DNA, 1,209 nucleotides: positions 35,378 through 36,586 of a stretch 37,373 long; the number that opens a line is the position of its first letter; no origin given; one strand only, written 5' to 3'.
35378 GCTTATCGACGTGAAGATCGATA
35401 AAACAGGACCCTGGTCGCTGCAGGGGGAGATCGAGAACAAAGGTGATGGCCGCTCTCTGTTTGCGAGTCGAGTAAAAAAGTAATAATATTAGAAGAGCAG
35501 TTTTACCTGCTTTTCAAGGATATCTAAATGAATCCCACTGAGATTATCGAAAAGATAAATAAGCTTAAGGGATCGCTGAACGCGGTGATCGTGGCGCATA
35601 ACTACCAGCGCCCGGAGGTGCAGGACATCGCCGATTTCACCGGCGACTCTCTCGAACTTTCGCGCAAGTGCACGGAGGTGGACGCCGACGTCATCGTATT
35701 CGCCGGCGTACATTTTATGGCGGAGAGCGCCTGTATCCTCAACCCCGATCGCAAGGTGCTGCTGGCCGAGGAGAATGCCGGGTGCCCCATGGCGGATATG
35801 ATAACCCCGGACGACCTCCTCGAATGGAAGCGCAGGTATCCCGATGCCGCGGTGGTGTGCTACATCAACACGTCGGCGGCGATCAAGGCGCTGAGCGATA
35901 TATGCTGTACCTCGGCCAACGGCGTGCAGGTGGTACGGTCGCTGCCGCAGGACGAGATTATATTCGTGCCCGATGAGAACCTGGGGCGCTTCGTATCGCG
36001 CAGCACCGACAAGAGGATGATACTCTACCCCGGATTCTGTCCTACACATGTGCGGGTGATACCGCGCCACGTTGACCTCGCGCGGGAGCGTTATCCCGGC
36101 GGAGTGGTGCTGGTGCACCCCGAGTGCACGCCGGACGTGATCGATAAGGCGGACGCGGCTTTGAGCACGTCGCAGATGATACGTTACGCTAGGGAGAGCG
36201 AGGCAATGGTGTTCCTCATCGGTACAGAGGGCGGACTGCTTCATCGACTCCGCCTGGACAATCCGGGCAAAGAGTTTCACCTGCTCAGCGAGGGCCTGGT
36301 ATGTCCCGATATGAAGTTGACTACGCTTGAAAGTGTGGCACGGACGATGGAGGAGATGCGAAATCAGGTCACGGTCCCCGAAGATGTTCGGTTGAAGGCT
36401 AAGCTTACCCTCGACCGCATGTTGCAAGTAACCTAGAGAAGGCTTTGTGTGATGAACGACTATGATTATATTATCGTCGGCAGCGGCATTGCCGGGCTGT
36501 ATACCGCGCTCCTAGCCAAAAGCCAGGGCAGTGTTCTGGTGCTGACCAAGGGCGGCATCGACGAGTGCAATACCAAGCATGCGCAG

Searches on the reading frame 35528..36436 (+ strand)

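Call 64: search_protein_families(library=pfam, proteins=[window:35528-36436:+], max_evalue=0.00001)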
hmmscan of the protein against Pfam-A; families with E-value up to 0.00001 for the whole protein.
window:35528-36436:+ (302 aa): 1 family
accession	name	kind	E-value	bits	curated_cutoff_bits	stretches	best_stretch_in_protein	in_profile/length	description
PF02445.21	NadA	-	3.9e-118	394.3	27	1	8-300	1-295/295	Quinolinate synthetase A protein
